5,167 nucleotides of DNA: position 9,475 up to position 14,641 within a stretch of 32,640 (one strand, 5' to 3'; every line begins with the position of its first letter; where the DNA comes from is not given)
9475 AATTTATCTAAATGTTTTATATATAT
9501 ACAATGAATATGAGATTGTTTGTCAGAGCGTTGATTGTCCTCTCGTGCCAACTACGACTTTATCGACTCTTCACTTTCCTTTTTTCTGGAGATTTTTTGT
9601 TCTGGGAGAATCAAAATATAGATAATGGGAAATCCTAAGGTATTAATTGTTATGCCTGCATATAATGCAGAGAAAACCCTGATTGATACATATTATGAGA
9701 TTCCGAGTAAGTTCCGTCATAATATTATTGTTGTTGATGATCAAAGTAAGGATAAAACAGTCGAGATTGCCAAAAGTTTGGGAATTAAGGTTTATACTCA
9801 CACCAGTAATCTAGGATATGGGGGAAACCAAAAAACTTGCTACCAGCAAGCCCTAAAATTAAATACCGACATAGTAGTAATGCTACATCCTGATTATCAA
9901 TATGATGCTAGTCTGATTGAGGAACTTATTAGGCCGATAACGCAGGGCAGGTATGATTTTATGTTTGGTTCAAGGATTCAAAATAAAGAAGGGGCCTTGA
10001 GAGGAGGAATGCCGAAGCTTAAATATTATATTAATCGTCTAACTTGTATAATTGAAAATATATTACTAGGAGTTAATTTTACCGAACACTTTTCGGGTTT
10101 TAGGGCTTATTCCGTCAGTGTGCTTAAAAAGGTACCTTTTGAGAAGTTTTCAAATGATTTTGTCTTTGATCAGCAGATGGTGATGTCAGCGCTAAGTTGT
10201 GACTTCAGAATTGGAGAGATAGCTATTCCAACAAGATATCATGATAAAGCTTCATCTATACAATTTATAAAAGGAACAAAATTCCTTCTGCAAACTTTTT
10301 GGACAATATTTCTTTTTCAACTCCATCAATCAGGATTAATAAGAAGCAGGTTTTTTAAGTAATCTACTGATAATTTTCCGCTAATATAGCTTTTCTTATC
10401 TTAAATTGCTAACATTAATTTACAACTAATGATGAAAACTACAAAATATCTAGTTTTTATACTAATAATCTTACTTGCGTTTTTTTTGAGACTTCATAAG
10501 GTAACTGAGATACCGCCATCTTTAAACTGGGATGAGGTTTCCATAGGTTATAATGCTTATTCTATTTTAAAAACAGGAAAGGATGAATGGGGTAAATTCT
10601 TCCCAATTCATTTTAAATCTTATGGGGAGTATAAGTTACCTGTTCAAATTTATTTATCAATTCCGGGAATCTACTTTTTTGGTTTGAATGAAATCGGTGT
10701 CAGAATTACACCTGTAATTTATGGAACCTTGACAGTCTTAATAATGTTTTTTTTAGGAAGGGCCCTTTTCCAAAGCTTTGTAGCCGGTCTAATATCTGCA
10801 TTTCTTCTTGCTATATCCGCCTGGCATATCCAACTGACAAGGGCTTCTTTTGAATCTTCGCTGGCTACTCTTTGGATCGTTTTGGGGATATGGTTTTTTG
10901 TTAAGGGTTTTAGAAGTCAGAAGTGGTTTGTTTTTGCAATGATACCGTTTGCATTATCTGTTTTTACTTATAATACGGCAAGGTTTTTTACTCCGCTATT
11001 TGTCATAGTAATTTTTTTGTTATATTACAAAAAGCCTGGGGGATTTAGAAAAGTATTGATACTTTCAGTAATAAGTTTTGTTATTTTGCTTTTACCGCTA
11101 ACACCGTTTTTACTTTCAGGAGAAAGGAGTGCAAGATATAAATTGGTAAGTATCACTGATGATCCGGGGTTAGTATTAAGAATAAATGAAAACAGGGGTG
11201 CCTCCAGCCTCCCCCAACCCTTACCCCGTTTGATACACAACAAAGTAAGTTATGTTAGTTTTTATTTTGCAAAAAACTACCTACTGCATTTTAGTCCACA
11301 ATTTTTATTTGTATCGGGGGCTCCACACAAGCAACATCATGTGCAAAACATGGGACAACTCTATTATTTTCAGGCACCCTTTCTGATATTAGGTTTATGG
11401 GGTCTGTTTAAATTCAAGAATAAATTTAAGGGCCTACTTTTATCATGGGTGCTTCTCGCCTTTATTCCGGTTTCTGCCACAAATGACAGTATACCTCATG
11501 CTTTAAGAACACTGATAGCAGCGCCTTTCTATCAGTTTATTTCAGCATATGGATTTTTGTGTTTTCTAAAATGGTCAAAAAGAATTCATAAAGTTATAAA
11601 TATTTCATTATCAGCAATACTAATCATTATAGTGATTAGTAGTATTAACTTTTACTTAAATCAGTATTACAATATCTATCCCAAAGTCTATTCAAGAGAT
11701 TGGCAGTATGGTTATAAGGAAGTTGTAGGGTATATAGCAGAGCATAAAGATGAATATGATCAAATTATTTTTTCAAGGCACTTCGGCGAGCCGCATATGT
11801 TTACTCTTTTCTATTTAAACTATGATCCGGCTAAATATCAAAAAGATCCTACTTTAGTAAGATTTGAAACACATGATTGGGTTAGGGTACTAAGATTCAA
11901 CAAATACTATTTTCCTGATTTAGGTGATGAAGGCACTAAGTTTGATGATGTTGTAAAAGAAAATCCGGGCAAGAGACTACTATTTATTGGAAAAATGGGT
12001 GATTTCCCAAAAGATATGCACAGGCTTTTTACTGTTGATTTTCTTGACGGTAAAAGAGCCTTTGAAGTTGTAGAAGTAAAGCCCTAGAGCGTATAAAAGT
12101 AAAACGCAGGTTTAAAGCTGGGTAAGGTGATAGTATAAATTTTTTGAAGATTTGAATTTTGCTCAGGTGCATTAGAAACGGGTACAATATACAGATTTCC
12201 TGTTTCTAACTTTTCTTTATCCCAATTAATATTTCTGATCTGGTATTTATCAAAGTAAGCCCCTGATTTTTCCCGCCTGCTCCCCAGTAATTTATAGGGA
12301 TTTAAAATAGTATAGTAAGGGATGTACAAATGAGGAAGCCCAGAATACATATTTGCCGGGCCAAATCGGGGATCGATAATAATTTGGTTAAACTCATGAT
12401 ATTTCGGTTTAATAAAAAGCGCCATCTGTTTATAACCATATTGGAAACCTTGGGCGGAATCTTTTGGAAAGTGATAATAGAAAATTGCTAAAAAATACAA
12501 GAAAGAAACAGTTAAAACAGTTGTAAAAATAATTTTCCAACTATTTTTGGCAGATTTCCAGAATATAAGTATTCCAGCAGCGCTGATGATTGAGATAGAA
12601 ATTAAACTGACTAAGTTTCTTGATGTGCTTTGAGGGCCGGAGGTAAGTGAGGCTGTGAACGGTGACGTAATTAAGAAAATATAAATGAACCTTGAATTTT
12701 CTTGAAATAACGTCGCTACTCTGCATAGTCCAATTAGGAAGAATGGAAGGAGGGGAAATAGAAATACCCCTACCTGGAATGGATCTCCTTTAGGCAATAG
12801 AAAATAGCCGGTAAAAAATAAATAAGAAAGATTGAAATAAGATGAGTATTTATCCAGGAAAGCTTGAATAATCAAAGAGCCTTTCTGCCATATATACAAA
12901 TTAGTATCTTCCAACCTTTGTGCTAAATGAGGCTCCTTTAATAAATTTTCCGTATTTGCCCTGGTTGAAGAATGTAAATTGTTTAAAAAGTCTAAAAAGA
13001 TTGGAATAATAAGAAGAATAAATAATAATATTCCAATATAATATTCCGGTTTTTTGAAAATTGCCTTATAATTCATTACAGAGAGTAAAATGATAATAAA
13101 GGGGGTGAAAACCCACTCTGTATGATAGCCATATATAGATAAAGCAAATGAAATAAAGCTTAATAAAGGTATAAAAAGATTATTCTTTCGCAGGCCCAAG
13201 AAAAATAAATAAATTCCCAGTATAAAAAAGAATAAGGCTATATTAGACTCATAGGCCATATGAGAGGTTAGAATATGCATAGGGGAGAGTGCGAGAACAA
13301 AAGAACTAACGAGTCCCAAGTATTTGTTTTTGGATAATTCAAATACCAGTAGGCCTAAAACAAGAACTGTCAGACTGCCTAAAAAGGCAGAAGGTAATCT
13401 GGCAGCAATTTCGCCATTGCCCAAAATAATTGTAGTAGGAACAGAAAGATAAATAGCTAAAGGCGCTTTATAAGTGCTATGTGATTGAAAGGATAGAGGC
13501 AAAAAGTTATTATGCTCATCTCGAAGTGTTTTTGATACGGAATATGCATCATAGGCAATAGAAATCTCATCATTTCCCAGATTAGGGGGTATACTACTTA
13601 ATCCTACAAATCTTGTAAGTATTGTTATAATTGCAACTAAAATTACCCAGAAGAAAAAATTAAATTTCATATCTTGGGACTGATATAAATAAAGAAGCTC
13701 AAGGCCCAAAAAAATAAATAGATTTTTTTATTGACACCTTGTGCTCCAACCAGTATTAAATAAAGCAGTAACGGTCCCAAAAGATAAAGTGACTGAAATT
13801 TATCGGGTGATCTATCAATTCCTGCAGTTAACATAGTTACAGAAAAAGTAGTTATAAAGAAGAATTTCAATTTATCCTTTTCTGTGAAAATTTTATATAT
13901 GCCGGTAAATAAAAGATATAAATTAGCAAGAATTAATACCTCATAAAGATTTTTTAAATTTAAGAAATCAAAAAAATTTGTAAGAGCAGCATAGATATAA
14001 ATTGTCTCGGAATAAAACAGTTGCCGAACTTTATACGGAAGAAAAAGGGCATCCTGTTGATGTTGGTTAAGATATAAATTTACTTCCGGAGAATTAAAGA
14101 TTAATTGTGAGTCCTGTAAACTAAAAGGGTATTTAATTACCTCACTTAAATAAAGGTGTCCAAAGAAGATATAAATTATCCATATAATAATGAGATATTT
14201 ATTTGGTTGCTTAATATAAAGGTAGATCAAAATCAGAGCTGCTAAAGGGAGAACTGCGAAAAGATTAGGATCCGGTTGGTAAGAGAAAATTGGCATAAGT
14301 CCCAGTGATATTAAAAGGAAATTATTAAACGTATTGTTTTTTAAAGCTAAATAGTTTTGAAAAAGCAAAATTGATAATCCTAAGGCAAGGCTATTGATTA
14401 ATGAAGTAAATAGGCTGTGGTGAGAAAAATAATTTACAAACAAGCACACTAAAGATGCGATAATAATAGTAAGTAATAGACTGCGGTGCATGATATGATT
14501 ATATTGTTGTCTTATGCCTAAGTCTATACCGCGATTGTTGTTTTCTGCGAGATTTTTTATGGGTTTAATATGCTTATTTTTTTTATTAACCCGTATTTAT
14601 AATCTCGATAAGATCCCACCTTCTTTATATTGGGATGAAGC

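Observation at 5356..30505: Locus logic: several polyprenyl-P-sugar synthase-like GT2s, a flippase and many GT-C enzymes form an extracytoplasmic glycan assembly line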

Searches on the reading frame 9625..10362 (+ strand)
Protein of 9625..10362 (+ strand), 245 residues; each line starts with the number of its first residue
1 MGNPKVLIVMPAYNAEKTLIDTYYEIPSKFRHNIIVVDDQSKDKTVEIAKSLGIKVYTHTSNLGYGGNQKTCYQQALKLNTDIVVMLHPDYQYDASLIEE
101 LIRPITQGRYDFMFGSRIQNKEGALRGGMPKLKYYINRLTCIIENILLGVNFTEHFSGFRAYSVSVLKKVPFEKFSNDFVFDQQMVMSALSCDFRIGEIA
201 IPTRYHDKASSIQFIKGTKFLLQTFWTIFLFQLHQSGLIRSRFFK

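Call 3: search_protein_families(library=pfam, proteins=[window:9625-10362:+], max_evalue=0.01)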
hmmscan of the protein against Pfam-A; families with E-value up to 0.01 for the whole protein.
window:9625-10362:+ (245 aa): 1 family
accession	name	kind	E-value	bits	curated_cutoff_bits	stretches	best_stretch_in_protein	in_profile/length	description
PF00535.33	Glycos_transf_2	-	5.1e-22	79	23.3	1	8-170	2-167/168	Glycosyl transferase family 2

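Call 7: search_protein_families(library=ncbifam, proteins=[window:9625-10362:+], max_evalue=0.001)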
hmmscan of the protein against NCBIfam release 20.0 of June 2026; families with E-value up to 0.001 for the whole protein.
window:9625-10362:+ (245 aa): 10 families
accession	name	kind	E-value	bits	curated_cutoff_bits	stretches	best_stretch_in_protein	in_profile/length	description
TIGR04182.1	glyco_TIGR04182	equivalog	4.3e-21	75.6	325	1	6-209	2-194/293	S-layer glycoprotein N-glycosyltransferase AglJ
NF058614.1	PPMAGASynPpgS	equivalog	4e-15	55.9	370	1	6-211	2-204/226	polyprenyl-phospho-N-acetylgalactosaminyl synthase PpgS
NF041391.1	DPhHxTase_Halo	equivalog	6.3e-13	48.2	375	1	12-209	3-189/213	dolichyl-phosphate hexose transferase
TIGR04283.1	glyco_like_mftF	equivalog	1.1e-09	38.2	182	1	8-126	3-119/221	TIGR04283 family arsenosugar biosynthesis glycosyltransferase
NF010496.0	PRK13915.1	equivalog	7e-08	31.9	262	1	5-106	32-143/307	glucosyl-3-phosphoglycerate synthase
NF047588.1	GlcsyltransPgfSStrep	equivalog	2.2e-07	30.4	500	1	5-169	2-166/308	glycosyltransferase PgfS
NF047683.1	TeichurnBiosyTuaG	equivalog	0.00022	21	400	1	3-116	5-122/252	teichuronic acid biosynthesis protein TuaG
NF050050.1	ProtGlycPglI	equivalog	0.00071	19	500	1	4-128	2-130/306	GalNAc(5)-diNAcBac-PP-undecaprenol beta-1,3-glucosyltransferase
NF053739.1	GlytfEpsEBac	equivalog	0.00088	18.3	450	0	4-52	1-51/265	glycosyltransferase EpsE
TIGR01556.1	rhamnosyltran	subfamily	0.00099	18.4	200.55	0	13-111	3-104/281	rhamnosyltransferase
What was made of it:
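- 9625..10362 (+): DPS1: candidate polyprenyl-phosphate-sugar synthase (short GT2, no TM segment). Best NCBIfam matches are AglJ (E 4e-21), PpgS and Dol-P-hexose transferase (call 7).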

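Call 9: search_solved_structures(query=window:9625-10362:+, max_evalue=0.001, show_alignments=1)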
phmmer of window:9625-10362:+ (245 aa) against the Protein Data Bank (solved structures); distinct sequences matched with E-value up to 0.001: 1.
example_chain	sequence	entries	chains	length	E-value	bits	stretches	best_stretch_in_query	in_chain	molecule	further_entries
5mlz_A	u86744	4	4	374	3e-06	30.3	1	4-148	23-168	Dolichol monophosphate mannose synthase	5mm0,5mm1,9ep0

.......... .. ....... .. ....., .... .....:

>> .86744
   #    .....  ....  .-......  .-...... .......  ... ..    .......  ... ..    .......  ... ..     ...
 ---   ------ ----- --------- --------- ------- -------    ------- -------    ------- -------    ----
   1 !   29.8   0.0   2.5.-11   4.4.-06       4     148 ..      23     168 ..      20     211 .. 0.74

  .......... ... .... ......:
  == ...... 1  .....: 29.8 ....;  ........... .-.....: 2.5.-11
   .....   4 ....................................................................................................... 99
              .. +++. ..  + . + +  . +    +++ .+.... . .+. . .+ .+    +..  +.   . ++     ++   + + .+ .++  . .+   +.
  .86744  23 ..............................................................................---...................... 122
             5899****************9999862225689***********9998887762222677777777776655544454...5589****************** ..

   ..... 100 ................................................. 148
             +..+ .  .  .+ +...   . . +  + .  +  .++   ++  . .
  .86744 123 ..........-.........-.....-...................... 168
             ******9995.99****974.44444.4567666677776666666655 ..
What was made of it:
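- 9625..10362 (+): The only PDB hit is DPMS 5mlz (call 9).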

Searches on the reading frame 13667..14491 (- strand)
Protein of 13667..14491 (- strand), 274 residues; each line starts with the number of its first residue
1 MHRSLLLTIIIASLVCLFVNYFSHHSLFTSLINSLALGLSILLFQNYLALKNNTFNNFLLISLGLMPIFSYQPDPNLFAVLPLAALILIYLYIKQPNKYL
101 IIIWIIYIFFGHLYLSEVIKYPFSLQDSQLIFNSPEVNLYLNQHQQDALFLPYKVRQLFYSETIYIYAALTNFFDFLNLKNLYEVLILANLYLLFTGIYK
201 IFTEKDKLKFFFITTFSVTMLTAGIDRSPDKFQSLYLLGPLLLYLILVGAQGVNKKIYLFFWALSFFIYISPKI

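Call 4: search_protein_families(library=pfam, proteins=[window:13667-14491:-], max_evalue=0.01)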
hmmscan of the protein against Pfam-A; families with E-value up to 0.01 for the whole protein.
window:13667-14491:- (274 aa): 0 families

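Call 13: search_protein_families(library=ncbifam, proteins=[window:13667-14491:-], max_evalue=1)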
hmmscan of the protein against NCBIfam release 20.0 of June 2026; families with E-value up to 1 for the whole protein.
window:13667-14491:- (274 aa): 0 families

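Call 14: search_protein_families(library=pfam, proteins=[window:13667-14491:-], max_evalue=10)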
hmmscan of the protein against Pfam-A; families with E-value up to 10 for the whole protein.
window:13667-14491:- (274 aa): 1 family
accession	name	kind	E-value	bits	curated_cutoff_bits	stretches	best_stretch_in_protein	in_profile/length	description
PF11992.13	TgpA_N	-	1.3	8.4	30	1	59-269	4-136/333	TgpA N-terminal domain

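Call 74: find_homologous_proteins(query=window:13667-14491:-, max_evalue=0.001)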
Query window:13667-14491:- (274 aa): 36 proteins with E <= 0.001 among 3552 candidates.
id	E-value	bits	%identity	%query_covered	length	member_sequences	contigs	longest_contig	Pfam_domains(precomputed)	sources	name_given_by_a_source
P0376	1.2e-166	571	100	100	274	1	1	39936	-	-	-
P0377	2.9e-100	353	64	100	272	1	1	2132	-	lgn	-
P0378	5.3e-95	336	61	100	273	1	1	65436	-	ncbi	-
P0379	5.8e-91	323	64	86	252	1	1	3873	-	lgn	-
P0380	3.8e-88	314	60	92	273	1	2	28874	-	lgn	-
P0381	8.3e-87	309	59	100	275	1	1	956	-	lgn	-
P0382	4.0e-86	307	55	100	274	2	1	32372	-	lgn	-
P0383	1.1e-85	306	57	92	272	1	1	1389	-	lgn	-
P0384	2.4e-85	305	55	100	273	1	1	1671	-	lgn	-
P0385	9.7e-85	303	60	92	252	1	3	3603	-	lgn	-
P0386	1.8e-83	298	55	100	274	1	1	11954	-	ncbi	-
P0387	4.3e-83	297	53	100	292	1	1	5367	-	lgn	-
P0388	2.3e-82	295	58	92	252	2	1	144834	-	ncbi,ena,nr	ncbi:MAG: Uncharacterized protein G01um10147_59 [Microgenomates group bacterium Gr01-1014_7]|nr:MAG:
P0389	9.9e-82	293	55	100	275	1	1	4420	-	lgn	-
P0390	4.0e-81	291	57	88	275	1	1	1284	-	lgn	-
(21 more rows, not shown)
